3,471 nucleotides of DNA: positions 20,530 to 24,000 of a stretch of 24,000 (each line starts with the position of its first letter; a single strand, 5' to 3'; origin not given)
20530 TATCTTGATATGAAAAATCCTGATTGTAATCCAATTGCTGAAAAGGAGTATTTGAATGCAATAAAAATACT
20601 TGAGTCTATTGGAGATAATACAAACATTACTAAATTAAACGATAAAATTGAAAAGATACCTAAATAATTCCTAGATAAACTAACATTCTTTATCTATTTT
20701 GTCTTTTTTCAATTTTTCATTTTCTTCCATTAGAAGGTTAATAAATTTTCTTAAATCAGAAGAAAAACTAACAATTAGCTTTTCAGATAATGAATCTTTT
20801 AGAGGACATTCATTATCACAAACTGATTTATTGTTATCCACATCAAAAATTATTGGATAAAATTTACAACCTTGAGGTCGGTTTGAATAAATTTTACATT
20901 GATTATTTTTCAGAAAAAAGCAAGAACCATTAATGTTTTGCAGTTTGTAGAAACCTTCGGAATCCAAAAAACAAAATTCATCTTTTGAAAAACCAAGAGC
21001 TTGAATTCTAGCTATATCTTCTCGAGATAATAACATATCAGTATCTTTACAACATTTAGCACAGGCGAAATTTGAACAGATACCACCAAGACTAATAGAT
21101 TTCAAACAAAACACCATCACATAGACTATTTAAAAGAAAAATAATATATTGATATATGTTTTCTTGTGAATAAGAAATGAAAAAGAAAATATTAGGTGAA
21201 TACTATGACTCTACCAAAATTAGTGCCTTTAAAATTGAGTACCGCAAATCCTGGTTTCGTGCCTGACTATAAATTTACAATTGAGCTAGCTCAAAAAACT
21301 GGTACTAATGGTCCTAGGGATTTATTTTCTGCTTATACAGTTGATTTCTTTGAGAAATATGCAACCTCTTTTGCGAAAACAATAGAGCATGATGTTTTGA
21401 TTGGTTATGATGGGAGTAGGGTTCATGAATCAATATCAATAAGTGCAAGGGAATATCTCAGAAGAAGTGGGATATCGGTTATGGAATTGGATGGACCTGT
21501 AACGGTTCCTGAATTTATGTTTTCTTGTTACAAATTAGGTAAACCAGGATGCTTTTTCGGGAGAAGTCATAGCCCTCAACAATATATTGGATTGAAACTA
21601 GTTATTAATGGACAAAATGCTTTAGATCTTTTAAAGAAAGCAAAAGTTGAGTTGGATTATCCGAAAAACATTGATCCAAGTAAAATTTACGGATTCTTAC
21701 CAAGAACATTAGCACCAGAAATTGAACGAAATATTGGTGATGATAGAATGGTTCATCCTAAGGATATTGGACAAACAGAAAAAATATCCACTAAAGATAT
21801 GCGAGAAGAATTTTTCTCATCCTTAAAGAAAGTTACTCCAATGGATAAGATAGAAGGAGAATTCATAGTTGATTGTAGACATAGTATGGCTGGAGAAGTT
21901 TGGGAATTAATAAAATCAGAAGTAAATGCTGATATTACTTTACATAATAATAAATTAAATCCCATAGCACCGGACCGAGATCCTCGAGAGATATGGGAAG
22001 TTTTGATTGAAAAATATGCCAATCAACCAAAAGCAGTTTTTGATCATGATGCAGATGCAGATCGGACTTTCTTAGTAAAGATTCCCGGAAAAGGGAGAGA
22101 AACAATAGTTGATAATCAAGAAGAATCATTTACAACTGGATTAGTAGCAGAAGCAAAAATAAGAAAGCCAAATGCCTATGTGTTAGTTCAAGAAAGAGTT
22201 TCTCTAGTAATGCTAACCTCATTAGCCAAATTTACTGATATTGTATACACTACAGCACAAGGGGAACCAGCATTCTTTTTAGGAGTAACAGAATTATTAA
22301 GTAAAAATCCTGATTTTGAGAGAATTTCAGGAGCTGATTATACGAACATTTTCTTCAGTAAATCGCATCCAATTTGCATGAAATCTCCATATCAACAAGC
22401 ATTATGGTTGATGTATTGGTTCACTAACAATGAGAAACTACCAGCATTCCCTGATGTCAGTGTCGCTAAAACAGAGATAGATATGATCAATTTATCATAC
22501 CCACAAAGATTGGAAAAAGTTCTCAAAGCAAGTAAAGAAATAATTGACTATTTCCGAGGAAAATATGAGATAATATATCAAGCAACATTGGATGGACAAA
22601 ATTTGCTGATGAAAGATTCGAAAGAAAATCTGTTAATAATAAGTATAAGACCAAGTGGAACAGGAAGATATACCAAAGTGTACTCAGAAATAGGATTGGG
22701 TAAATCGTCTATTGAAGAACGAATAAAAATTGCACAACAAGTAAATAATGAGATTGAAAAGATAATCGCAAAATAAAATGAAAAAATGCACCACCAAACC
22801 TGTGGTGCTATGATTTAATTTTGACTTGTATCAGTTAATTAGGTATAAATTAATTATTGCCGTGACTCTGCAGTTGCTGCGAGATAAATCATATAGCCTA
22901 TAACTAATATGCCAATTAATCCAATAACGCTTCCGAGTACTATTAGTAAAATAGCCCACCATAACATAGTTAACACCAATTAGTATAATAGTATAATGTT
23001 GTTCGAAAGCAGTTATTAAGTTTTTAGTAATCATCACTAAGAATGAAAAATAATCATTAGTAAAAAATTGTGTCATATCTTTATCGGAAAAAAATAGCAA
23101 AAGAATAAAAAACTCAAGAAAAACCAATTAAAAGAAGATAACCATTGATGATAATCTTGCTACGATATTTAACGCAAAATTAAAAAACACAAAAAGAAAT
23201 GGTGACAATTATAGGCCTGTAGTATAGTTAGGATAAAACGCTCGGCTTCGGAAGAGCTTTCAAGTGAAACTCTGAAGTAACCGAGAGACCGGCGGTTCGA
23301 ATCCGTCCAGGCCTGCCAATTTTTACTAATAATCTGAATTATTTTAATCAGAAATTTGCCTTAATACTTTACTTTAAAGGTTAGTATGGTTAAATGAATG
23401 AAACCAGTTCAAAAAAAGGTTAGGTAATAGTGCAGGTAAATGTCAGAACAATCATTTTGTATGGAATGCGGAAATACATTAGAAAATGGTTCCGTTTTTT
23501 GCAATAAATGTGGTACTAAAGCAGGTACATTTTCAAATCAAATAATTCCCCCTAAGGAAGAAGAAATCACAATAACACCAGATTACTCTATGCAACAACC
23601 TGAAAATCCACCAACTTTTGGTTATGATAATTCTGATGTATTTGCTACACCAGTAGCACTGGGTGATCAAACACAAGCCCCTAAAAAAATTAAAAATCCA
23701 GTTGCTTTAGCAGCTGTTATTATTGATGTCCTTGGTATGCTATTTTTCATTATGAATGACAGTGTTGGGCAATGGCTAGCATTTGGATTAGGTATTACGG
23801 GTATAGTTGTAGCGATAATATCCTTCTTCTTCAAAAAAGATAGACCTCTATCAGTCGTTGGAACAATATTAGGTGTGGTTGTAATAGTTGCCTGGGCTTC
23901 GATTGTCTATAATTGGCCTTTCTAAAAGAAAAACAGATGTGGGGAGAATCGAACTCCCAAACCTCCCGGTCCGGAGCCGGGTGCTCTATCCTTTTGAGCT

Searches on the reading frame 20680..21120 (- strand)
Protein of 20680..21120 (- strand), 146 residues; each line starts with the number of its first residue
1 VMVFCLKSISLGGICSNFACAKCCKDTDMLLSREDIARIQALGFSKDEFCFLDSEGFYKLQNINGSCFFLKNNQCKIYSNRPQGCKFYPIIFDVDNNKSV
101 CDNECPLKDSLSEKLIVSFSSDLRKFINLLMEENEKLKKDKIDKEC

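Call 104: search_protein_families(library=pfam, proteins=[window:20680-21120:-], max_evalue=0.001)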
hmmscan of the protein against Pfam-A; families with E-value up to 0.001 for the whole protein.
window:20680-21120:- (146 aa): 1 family
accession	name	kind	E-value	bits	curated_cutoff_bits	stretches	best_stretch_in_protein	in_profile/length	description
PF03692.20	CxxCxxCC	-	5.1e-12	46.8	23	1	15-101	2-84/85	Putative zinc- or iron-chelating domain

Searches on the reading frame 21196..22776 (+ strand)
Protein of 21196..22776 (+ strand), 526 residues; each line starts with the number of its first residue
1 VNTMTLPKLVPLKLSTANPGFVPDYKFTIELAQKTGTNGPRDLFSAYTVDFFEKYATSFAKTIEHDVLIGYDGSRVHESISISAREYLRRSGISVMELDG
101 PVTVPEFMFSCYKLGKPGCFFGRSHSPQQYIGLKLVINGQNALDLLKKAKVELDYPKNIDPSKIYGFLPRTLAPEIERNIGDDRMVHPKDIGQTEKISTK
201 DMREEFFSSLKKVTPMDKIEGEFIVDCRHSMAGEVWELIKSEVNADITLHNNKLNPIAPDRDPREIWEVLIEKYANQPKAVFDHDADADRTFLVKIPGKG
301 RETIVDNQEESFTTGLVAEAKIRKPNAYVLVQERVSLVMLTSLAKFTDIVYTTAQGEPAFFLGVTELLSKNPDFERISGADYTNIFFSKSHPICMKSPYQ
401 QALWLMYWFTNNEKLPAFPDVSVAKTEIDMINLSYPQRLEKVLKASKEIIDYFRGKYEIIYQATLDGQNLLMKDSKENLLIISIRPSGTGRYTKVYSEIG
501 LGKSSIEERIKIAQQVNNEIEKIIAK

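Call 104: search_protein_families(library=pfam, proteins=[window:21196-22776:+], max_evalue=0.001)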
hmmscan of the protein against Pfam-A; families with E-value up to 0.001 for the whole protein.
window:21196-22776:+ (526 aa): 2 families
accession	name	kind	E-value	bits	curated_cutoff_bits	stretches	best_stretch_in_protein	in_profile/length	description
PF02878.22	PGM_PMM_I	-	1.7e-08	34.7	22.5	1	33-139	2-115/138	Phosphoglucomutase/phosphomannomutase, alpha/beta/alpha domain I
PF02879.22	PGM_PMM_II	-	0.00072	20.5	29.3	0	205-295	2-100/103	Phosphoglucomutase/phosphomannomutase, alpha/beta/alpha domain II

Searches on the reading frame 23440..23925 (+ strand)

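Call 104: search_protein_families(library=pfam, proteins=[window:23440-23925:+], max_evalue=0.001)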
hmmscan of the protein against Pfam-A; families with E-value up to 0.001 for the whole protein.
window:23440-23925:+ (161 aa): 1 family
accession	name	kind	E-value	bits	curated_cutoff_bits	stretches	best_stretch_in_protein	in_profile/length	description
PF13240.11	Zn_Ribbon_1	-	7.9e-06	25.9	25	1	6-27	1-22/23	zinc-ribbon domain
